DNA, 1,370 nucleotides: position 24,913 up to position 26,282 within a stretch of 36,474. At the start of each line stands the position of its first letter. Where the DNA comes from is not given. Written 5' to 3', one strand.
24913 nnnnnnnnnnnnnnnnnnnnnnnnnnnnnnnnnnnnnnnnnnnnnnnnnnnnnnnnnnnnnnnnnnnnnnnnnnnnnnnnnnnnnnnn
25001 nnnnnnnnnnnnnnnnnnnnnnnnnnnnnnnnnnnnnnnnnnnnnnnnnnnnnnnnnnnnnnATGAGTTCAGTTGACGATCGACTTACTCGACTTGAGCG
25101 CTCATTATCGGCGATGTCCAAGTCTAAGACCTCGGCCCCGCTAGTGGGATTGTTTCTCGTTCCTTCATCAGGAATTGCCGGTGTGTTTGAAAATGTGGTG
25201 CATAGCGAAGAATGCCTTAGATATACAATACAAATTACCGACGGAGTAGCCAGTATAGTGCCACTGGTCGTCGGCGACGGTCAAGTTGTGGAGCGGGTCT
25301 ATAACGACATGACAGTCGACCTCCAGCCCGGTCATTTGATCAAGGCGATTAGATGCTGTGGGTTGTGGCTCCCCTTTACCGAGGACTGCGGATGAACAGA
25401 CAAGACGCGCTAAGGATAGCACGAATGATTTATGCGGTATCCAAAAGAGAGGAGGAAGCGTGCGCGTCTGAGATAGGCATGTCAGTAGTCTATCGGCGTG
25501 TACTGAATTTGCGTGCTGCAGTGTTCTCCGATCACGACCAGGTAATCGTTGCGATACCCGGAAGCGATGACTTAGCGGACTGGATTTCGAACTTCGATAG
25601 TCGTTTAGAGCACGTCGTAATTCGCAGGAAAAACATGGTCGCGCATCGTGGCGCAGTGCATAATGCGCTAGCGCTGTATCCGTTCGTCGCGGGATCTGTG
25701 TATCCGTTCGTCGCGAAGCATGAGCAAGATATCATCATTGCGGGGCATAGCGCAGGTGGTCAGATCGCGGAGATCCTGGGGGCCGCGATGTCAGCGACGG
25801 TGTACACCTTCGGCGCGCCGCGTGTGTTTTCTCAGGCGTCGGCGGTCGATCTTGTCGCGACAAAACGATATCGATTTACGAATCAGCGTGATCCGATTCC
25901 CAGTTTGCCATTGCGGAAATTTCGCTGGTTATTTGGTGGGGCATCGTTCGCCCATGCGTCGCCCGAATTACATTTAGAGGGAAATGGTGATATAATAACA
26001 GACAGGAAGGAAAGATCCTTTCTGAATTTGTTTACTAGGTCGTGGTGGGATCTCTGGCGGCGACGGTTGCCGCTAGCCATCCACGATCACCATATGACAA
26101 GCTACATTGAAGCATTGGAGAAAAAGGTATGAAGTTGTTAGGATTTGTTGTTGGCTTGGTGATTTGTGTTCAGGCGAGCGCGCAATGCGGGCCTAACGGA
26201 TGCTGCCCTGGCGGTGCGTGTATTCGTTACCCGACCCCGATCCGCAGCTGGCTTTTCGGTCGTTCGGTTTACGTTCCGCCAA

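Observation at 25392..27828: Envelope-targeting secreted trio where lysis genes are expected, with no canonical endolysin recognised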

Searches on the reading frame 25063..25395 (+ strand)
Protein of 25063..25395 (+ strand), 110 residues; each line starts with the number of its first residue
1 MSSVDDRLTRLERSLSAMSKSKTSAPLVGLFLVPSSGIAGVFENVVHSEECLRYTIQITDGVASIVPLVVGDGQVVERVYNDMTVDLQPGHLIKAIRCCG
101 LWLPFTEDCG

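Call 5: search_protein_families(library=pfam, proteins=[window:25063-25395:+], max_evalue=0.1)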
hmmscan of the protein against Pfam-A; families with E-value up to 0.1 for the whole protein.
window:25063-25395:+ (110 aa): 0 families

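Call 6: search_protein_families(library=phrogs, proteins=[window:25063-25395:+], max_evalue=0.1)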
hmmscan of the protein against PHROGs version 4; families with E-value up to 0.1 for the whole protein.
window:25063-25395:+ (110 aa): 0 families

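Call 22: search_protein_families(library=padloc, max_evalue=0.01, proteins=[window:25063-25395:+])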
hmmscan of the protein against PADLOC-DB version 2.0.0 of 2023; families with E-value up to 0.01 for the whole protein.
window:25063-25395:+ (110 aa): 0 families

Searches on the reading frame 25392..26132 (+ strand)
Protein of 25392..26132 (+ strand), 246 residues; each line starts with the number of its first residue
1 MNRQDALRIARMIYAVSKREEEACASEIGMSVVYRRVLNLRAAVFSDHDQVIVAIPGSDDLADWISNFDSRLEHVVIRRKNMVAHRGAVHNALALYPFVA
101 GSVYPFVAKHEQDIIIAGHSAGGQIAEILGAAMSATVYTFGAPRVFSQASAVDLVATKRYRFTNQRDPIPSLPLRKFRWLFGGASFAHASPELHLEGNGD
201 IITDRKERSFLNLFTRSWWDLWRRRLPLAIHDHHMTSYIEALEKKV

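Call 5: search_protein_families(library=pfam, proteins=[window:25392-26132:+], max_evalue=0.1)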
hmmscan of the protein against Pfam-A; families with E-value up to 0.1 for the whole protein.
window:25392-26132:+ (246 aa): 3 families
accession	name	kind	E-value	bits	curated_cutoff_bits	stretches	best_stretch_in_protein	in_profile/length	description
PF01764.32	Lipase_3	-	2.8e-14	53.6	22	1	53-175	2-138/140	Lipase (class 3)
PF12697.13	Abhydrolase_6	-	0.0034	18.5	26.3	1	106-228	57-168/217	Alpha/beta hydrolase family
PF07859.19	Abhydrolase_3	-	0.038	14.2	25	0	109-133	68-92/210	alpha/beta hydrolase fold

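Call 6: search_protein_families(library=phrogs, proteins=[window:25392-26132:+], max_evalue=0.1)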
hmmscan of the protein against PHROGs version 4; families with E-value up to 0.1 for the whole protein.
window:25392-26132:+ (246 aa): 1 family
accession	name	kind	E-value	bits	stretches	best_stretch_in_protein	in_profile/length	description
phrog_21992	-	other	2.5e-19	70.9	1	25-175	26-170/213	esterase/lipase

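Call 22: search_protein_families(library=padloc, max_evalue=0.01, proteins=[window:25392-26132:+])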
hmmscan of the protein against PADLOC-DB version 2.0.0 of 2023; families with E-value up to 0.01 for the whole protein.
window:25392-26132:+ (246 aa): 0 families

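Call 28: find_homologous_proteins(query=window:25392-26132:+)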
Query window:25392-26132:+ (246 aa): 4 proteins with E <= 0.001 among 546 candidates.
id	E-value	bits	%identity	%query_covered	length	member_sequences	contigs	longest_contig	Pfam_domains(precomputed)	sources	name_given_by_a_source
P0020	7.3e-154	528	100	96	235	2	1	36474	PF01764.32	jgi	jgi:hypothetical protein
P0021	1.6e-82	294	56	99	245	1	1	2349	PF01764.32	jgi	jgi:hypothetical protein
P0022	1.8e-8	52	29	85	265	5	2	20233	PF01764.32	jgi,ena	jgi:hypothetical protein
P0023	6.4e-6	44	29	65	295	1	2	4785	PF01764.32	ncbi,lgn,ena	-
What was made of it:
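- Checked: The lipase start is ambiguous: JGI calls a start 11 codons downstream (235 aa, P0020, call 28).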

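Call 68: search_protein_families(library=ncbifam, max_evalue=0.01, proteins=[window:25392-26129:+])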
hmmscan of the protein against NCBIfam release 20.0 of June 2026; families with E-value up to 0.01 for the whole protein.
seq(246 aa): 0 families
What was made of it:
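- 25063..25395 (+): 110-aa ORF upstream of the lipase. It overlaps the 712-aa tail-region protein and, by ATGA, the lipase start. It has one borderline hydrophobic segment (aa 24-42). Membership of the cassette is uncertain. No family hit (calls 5, 6, 68).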
